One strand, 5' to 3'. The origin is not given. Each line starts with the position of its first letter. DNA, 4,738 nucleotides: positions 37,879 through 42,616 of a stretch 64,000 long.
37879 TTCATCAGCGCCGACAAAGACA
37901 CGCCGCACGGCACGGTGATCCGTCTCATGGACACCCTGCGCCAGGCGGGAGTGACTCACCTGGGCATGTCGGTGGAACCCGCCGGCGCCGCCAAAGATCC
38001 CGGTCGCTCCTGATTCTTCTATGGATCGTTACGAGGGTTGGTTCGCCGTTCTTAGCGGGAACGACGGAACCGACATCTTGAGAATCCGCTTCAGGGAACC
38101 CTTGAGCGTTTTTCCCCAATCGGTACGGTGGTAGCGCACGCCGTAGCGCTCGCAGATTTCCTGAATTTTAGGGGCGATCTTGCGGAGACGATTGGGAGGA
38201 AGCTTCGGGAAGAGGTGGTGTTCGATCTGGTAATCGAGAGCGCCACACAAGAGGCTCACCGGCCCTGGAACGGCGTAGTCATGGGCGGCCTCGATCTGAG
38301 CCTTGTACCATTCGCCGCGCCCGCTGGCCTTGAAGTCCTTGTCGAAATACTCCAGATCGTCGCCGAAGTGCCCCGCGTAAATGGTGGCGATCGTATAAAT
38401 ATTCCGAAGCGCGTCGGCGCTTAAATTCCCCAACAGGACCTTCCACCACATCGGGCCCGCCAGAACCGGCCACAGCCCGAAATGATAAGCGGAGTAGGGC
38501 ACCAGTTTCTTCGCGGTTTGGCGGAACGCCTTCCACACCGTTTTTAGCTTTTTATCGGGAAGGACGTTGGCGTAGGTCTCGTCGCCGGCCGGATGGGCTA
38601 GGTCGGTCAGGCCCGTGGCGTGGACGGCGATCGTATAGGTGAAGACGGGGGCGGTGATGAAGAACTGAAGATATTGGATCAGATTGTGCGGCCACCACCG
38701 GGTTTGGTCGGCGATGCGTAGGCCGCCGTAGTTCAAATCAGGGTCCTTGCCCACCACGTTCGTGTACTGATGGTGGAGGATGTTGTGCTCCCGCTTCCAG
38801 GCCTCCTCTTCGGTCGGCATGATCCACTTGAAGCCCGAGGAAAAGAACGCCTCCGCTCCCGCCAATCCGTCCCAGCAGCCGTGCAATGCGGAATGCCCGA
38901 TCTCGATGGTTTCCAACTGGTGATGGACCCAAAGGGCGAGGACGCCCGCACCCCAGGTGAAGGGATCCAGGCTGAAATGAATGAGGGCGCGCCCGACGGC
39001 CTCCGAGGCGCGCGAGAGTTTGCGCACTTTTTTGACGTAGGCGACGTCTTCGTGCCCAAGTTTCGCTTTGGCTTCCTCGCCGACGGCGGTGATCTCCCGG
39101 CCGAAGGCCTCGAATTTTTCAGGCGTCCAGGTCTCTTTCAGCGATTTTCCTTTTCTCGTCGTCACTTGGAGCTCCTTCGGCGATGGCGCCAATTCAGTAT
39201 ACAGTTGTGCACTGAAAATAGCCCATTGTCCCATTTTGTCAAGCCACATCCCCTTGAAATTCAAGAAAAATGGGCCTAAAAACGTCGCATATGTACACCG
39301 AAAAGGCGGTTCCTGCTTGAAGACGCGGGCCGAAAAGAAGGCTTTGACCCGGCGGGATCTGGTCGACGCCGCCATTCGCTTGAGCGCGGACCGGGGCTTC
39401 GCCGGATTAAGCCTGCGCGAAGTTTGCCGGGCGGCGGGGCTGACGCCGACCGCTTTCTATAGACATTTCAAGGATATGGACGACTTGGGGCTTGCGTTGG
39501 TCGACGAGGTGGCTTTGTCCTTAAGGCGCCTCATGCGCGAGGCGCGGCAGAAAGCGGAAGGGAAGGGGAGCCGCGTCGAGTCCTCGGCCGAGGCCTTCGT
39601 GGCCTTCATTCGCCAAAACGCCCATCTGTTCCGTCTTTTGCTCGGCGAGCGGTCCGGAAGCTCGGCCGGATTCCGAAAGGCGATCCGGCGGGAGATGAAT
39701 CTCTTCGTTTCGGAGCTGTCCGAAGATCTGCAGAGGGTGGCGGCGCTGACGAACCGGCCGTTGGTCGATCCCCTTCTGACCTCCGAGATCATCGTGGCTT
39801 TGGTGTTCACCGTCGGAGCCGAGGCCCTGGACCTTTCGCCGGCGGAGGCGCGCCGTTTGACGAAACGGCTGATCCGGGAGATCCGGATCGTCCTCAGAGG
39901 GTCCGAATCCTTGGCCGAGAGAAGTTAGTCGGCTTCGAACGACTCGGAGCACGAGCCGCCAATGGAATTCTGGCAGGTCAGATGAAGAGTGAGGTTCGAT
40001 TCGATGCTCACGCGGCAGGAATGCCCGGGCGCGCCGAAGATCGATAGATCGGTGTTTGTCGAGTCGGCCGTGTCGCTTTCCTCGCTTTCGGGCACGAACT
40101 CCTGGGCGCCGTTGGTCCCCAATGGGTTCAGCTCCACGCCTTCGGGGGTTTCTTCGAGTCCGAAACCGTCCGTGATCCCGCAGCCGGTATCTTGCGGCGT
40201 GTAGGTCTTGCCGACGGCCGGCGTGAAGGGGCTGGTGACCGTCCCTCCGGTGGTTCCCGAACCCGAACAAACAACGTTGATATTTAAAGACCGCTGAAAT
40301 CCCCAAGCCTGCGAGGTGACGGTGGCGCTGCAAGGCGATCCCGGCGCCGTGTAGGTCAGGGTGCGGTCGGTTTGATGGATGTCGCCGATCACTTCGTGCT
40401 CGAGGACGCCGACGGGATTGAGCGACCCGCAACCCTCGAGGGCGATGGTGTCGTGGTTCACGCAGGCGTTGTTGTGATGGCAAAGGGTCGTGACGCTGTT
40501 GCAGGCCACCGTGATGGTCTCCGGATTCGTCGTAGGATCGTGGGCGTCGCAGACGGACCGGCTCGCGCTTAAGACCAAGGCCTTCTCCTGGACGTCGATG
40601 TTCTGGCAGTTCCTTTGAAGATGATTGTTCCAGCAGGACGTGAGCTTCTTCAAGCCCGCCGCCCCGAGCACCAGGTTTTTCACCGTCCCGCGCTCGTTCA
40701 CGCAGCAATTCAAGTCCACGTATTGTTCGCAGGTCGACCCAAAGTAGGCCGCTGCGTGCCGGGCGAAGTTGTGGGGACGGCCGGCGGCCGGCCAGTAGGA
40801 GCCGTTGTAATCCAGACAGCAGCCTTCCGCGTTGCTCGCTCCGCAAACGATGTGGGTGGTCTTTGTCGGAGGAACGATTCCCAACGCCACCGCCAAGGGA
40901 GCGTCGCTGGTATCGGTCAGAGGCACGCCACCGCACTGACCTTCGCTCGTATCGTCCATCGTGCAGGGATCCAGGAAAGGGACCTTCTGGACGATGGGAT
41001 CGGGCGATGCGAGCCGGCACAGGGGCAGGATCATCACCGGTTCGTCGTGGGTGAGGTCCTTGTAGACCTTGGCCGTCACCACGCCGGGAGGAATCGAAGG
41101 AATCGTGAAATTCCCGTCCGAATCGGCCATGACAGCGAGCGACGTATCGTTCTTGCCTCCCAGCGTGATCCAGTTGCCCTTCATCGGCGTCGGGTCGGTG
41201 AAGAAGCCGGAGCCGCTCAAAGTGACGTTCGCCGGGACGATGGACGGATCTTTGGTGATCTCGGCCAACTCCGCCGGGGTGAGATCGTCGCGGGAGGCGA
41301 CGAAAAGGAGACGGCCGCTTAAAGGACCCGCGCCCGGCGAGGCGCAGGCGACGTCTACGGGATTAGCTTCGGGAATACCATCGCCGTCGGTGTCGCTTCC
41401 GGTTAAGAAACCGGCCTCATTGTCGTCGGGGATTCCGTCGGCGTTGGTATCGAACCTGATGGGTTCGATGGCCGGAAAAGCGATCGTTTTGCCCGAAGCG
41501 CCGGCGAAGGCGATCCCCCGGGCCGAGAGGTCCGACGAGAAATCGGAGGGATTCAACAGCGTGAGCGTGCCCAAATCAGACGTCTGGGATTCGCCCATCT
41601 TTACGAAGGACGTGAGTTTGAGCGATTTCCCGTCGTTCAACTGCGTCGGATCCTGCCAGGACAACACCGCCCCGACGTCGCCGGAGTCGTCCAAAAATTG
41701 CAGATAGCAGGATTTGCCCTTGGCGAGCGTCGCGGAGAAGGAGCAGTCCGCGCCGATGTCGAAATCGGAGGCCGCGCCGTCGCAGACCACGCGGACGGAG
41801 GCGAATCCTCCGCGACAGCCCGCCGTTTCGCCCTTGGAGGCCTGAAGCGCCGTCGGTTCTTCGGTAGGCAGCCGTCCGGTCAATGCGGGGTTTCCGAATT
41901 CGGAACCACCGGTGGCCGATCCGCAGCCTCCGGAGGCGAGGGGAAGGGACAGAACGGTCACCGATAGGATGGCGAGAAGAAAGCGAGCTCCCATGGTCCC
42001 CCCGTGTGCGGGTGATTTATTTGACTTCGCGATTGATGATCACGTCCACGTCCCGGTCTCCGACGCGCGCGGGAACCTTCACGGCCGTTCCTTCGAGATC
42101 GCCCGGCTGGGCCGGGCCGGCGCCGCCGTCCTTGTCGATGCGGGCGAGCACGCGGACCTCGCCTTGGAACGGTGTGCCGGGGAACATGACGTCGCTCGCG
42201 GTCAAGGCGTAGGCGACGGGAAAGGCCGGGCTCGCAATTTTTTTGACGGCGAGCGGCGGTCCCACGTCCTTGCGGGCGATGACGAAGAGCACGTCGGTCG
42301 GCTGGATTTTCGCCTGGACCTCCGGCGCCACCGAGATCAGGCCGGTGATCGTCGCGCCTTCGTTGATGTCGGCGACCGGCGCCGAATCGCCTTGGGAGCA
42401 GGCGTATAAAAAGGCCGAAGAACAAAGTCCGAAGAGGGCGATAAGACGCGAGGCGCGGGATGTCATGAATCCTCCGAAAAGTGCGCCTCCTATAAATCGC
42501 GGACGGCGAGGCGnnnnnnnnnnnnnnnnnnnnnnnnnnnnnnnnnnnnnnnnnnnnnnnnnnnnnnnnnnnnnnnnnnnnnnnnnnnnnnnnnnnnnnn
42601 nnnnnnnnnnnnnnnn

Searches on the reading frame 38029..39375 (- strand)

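Call 87: search_protein_families(library=pfam, proteins=[window:38029-39375:-], max_evalue=0.001)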
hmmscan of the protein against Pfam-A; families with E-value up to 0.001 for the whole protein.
window:38029-39375:- (448 aa): 1 family
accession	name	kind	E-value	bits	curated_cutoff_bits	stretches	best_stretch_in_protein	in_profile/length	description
PF00487.30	FA_desaturase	-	1.3e-27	97.6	29.7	1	141-417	3-251/253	Fatty acid desaturase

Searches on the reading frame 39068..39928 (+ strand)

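Call 87: search_protein_families(library=pfam, proteins=[window:39068-39928:+], max_evalue=0.001)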
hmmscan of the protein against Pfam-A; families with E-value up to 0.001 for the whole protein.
window:39068-39928:+ (286 aa): 4 families
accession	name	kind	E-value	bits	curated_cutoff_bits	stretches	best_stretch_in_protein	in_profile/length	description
PF00440.29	TetR_N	-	1e-12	48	24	1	98-143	1-46/47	Bacterial regulatory proteins, tetR family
PF21943.1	TetR_C_46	-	7.6e-06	26.5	27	1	168-273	3-107/109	Tetracyclin repressor-like, C-terminal domain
PF09339.16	HTH_IclR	-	0.00077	19.6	22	0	113-142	18-47/52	IclR helix-turn-helix domain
PF13412.12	HTH_24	-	0.00096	19.1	21.9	0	112-141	16-45/48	Winged helix-turn-helix DNA-binding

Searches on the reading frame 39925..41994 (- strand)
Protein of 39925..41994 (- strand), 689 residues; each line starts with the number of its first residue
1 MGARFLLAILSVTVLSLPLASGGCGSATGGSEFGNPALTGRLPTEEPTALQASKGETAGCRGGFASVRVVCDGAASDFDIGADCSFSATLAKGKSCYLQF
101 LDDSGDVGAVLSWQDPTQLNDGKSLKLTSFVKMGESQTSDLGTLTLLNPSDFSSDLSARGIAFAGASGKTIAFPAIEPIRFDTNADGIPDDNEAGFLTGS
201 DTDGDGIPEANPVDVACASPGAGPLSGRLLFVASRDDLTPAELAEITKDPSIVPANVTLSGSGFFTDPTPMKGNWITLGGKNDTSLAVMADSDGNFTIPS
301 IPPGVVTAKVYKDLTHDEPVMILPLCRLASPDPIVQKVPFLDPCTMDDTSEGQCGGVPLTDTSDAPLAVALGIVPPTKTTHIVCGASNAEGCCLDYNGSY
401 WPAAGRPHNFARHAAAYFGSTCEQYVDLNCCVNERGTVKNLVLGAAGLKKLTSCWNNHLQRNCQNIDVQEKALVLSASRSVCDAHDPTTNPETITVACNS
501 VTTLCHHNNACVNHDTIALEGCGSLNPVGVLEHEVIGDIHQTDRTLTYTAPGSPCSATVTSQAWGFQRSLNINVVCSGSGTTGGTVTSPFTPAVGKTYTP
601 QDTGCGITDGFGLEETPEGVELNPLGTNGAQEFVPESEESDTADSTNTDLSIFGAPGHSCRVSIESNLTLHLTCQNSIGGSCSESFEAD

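Call 4: search_protein_families(library=pfam, proteins=[window:39925-41994:-], max_evalue=1)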
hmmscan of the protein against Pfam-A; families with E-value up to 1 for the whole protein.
window:39925-41994:- (689 aa): 2 families
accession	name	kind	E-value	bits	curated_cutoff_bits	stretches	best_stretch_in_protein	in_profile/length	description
PF13620.12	CarboxypepD_reg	-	0.013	16.2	32.3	1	269-311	12-55/82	Carboxypeptidase regulatory-like domain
PF14686.12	fn3_3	-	0.089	13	24.4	1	289-313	30-54/75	Polysaccharide lyase family 4, domain II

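Call 5: search_protein_families(library=ncbifam, proteins=[window:39925-41994:-], max_evalue=1)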
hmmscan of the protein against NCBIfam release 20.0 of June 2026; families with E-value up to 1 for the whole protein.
window:39925-41994:- (689 aa): 0 families

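Call 95: search_solved_structures(query=window:39925-41991:-, max_evalue=1)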
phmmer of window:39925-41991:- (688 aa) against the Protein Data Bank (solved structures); distinct sequences matched with E-value up to 1: 0.

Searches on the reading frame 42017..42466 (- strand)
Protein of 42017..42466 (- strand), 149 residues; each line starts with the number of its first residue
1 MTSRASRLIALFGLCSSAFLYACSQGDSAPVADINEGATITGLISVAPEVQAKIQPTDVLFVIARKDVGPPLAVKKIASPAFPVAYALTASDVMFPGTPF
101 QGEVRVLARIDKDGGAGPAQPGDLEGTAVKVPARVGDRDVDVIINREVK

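Call 4: search_protein_families(library=pfam, proteins=[window:42017-42466:-], max_evalue=1)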
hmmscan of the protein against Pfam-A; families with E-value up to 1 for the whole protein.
window:42017-42466:- (149 aa): 1 family
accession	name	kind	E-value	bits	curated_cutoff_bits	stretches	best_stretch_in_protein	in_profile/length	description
PF23892.1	Ig_CycH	-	2.3e-17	63.1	27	1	42-145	3-108/108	Cytochrome c-type biogenesis protein H Ig-like domain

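Call 5: search_protein_families(library=ncbifam, proteins=[window:42017-42466:-], max_evalue=1)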
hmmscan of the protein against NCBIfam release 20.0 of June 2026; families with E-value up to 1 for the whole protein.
window:42017-42466:- (149 aa): 0 families
